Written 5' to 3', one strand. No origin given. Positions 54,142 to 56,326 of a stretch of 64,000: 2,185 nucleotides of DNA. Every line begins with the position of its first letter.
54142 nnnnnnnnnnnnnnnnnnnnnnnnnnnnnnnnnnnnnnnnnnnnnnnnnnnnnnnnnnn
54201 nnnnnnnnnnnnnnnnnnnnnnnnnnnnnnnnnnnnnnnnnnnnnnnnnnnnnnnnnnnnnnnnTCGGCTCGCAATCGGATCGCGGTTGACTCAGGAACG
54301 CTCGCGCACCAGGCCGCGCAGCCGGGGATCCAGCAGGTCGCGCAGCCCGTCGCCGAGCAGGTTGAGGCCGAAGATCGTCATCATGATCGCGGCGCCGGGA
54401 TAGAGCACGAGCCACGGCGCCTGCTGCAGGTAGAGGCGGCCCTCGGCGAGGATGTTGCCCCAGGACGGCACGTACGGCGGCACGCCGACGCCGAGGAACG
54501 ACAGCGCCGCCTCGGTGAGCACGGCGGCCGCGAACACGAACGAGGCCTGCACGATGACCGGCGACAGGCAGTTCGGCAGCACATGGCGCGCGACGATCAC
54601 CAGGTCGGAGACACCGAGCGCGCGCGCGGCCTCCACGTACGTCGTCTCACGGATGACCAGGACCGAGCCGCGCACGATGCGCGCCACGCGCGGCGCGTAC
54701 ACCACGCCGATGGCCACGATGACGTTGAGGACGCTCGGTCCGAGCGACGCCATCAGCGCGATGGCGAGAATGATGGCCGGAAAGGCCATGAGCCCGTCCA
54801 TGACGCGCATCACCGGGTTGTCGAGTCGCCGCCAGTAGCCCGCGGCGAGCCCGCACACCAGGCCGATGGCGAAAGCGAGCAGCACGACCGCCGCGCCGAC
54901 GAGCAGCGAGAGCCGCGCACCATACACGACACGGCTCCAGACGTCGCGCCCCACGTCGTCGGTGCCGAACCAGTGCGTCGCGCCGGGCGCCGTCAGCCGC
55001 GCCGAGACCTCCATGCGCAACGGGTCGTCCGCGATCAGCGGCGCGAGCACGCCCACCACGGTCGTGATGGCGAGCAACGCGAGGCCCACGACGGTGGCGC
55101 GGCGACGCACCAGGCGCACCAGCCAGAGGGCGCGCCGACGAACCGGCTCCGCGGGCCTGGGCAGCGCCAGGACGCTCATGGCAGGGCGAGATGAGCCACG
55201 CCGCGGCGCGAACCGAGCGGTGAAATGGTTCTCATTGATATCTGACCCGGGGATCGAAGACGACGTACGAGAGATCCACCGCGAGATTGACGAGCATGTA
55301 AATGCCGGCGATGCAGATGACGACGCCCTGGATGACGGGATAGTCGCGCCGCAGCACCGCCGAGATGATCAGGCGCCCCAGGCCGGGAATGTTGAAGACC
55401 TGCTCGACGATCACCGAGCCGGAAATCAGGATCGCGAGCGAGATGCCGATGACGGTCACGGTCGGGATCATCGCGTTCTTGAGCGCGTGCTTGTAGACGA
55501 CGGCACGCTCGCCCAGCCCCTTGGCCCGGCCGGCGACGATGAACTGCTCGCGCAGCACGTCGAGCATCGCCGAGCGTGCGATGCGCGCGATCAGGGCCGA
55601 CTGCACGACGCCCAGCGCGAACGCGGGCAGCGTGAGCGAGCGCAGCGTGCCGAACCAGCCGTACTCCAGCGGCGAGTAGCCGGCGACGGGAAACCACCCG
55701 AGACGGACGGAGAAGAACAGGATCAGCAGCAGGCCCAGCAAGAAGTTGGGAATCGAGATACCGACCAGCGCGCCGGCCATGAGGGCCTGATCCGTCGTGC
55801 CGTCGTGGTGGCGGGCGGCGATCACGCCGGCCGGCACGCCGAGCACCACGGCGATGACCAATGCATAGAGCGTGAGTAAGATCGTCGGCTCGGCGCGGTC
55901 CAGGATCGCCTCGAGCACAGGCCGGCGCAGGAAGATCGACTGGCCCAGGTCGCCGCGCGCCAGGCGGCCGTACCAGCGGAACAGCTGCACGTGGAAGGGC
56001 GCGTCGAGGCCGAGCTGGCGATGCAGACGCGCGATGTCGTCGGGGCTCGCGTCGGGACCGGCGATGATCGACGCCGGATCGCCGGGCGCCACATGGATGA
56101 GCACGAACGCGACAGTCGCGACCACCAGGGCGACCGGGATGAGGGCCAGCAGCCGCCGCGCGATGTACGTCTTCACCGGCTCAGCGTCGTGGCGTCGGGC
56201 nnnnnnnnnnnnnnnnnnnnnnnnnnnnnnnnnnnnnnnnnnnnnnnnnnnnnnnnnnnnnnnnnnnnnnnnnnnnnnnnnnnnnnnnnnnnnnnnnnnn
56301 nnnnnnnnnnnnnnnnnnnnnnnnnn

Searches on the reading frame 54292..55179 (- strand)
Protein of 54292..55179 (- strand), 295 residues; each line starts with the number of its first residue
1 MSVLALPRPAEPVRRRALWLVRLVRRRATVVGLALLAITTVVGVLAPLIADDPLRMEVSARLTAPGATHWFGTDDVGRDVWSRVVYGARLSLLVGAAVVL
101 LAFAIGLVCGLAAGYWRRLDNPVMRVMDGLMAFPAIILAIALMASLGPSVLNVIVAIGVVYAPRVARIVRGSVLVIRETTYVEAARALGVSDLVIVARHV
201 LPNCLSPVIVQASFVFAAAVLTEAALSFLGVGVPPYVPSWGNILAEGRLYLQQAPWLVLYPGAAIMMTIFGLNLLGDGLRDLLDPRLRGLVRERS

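Call 9: search_protein_families(library=pfam, proteins=[window:54292-55179:-], max_evalue=0.001)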
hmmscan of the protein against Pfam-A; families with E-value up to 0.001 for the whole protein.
window:54292-55179:- (295 aa): 1 family
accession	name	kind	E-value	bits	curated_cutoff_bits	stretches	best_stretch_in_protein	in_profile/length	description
PF00528.27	BPD_transp_1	-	2.2e-27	96.4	26.4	1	106-288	1-183/184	Binding-protein-dependent transport system inner membrane component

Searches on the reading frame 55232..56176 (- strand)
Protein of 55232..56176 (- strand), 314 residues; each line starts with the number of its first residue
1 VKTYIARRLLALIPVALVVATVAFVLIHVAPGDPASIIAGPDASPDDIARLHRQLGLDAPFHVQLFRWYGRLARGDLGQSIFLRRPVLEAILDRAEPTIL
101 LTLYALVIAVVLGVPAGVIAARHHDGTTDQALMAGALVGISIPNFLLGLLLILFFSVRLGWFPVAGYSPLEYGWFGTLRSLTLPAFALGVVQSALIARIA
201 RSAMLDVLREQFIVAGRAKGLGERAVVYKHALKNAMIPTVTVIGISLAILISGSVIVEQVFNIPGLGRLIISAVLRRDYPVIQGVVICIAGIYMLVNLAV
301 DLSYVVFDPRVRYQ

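Call 9: search_protein_families(library=pfam, proteins=[window:55232-56176:-], max_evalue=0.001)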
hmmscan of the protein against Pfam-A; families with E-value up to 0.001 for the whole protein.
window:55232-56176:- (314 aa): 2 families
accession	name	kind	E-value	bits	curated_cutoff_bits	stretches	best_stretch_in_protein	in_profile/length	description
PF00528.27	BPD_transp_1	-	8.1e-42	143.5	26.4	1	113-312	1-183/184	Binding-protein-dependent transport system inner membrane component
PF19300.4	BPD_transp_1_N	-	4.4e-13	49.8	23.8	1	1-74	1-74/114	Binding-prot-dependent transport system membrane comp, N-term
